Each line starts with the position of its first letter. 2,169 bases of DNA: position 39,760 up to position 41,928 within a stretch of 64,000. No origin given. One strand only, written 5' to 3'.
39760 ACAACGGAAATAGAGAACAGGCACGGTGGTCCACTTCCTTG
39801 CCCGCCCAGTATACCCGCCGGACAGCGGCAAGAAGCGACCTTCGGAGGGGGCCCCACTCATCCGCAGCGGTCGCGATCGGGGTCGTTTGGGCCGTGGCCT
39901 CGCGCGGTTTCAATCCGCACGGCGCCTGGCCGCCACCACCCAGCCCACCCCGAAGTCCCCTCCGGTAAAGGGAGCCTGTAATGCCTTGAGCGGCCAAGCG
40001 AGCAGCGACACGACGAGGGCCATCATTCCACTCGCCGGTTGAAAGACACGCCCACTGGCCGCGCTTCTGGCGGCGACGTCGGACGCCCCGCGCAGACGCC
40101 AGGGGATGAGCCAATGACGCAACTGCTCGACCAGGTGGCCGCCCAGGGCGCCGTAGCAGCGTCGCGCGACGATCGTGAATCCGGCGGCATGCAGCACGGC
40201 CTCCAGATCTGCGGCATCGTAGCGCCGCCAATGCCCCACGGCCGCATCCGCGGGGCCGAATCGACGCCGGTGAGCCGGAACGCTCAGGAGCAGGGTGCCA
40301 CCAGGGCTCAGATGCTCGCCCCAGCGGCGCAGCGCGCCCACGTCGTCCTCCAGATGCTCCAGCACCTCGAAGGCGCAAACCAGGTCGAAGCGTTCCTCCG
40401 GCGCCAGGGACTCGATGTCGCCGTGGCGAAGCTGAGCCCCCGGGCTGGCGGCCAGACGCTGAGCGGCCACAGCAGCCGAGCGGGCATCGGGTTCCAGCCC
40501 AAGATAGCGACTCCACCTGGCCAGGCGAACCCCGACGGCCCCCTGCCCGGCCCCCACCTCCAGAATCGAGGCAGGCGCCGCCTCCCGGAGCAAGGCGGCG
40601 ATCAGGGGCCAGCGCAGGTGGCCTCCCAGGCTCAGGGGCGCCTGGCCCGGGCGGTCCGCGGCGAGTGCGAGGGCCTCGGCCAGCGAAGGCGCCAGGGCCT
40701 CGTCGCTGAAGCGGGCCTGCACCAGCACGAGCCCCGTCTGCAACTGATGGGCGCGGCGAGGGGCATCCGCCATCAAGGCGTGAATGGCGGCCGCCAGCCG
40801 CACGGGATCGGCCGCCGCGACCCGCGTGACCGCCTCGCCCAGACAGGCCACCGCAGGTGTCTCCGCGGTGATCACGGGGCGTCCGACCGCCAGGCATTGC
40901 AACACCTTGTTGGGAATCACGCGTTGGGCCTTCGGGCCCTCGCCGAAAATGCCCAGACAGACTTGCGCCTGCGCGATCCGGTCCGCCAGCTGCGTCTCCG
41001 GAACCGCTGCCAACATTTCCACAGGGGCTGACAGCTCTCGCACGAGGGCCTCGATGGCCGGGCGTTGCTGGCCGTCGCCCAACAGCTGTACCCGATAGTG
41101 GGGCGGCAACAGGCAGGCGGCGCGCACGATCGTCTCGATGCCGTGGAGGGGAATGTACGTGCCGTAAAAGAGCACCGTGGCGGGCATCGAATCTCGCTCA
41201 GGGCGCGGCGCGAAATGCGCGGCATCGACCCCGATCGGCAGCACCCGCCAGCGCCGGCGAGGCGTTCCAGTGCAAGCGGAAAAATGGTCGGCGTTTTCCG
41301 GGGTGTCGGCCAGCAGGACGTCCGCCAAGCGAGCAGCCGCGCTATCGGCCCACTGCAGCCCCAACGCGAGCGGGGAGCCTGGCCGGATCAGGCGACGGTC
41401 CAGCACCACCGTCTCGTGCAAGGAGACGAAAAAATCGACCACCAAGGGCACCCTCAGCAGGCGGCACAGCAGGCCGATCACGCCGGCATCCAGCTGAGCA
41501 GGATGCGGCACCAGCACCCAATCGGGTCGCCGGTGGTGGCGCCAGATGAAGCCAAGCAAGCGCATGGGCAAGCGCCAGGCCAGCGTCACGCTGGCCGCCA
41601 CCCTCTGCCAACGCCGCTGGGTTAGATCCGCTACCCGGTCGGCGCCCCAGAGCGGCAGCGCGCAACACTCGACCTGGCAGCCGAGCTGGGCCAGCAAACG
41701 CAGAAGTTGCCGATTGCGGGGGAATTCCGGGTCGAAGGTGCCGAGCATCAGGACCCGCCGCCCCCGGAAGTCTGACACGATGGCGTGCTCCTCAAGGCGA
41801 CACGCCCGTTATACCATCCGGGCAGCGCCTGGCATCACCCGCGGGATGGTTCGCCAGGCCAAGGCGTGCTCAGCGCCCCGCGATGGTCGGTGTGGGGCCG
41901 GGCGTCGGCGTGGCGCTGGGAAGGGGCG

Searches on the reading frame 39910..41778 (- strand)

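Call 17: search_protein_families(library=ncbifam, proteins=[window:39910-41778:-], max_evalue=0.00001)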
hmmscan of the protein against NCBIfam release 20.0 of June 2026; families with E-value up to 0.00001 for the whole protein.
window:39910-41778:- (622 aa): 9 families
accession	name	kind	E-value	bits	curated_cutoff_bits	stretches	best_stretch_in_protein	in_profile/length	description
TIGR01983.1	UbiG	equivalog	1.2e-08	34.5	102.95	1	403-499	51-152/228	bifunctional 2-polyprenyl-6-hydroxyphenol methylase/3-demethylubiquinol 3-O-methyltransferase UbiG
NF045667.1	MTase_DVU1556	equivalog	2.4e-08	33.7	155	1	394-537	15-163/213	DVU_1556 family methyltransferase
NF007640.0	PRK10307.1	subfamily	1.2e-07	31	276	1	202-370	232-404/411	WcaI family glycosyltransferase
NF010703.0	PRK14103.1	equivalog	2.7e-07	30.3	320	1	398-502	26-128/256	trans-aconitate 2-methyltransferase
NF004851.0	PRK06202.1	equivalog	5.8e-07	29.2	243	1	394-479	53-145/237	hypothetical protein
NF041820.1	daptide_MTase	equivalog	1.3e-06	28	175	0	393-501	29-145/243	daptide-type RiPP biosynthesis methyltransferase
NF041876.1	EPS_EpsE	equivalog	6.1e-06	25.7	400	1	174-363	185-386/389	exopolysaccharide biosynthesis GT4 family glycosyltransferase EpsE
TIGR03087.1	stp1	hypoth_equivalog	7.7e-06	25.3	316.65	0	141-362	162-386/397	TIGR03087 family PEP-CTERM/XrtA system glycosyltransferase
TIGR02072.1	BioC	equivalog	8.9e-06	25.7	184.95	0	397-503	27-137/244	malonyl-ACP O-methyltransferase BioC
